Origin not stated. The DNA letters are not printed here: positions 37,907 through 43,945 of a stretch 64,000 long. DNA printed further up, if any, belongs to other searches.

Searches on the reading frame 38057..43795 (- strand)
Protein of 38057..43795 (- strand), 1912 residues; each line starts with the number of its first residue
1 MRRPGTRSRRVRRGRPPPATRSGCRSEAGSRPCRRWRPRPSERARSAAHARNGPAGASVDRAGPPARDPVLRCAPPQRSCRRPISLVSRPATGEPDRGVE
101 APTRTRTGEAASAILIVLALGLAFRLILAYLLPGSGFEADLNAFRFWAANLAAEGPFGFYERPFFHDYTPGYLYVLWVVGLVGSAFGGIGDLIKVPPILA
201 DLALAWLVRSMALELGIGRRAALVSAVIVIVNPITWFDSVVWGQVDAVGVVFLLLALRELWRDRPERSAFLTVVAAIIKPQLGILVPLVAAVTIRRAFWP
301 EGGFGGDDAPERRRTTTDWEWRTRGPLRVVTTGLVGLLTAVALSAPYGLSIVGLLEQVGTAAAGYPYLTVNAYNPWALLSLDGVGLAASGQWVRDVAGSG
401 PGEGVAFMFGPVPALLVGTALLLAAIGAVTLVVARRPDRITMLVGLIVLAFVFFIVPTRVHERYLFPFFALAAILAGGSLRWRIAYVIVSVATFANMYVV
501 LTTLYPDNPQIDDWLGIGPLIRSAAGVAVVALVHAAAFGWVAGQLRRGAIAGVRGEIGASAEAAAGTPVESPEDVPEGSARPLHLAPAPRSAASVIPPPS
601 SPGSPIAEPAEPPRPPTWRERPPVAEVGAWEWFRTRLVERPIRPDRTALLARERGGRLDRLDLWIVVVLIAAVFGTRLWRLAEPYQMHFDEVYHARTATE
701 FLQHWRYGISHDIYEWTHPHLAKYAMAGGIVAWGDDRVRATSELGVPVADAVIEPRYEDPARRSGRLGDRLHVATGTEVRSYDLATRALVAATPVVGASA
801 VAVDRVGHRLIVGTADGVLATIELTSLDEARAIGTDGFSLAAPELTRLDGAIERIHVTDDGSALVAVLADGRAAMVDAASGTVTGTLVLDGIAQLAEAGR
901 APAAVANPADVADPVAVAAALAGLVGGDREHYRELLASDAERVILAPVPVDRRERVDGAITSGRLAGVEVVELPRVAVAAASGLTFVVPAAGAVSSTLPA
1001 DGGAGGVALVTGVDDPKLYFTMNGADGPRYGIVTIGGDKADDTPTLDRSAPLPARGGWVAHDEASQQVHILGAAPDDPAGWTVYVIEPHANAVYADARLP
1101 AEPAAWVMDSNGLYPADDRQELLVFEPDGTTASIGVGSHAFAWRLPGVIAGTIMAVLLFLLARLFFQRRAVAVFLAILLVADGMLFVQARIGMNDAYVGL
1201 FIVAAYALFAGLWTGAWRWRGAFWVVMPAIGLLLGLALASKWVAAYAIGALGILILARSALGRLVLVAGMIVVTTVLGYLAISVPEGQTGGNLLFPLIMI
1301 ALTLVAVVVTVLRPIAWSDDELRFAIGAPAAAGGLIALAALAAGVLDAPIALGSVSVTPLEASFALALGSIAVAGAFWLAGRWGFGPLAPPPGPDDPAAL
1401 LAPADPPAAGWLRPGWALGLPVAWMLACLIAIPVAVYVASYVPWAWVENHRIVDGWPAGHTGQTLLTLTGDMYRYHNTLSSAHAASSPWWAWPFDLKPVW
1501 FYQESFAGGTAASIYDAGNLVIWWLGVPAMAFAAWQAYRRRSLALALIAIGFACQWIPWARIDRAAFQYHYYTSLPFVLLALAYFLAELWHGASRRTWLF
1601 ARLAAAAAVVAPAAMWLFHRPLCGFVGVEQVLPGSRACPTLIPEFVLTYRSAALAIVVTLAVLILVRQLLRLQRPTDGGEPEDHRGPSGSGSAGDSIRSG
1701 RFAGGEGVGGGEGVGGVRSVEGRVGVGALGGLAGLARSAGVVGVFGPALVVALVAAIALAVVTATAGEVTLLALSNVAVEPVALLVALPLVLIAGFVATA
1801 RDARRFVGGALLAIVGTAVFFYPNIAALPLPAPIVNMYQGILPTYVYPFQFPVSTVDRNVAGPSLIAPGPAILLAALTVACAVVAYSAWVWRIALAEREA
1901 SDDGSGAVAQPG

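Call 49: search_protein_families(library=pfam, proteins=[window:38057-43795:-], max_evalue=0.0001)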
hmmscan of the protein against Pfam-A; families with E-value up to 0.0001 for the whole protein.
window:38057-43795:- (1912 aa): 2 families
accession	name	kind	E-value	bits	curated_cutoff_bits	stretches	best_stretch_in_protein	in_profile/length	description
PF16192.10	PMT_4TMC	-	2.1e-13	50.7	32.4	1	1465-1623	5-183/202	C-terminal four TMM region of protein-O-mannosyltransferase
PF02366.24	PMT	-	1.5e-07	31.7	22.7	1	1139-1257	81-198/245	Dolichyl-phosphate-mannose-protein mannosyltransferase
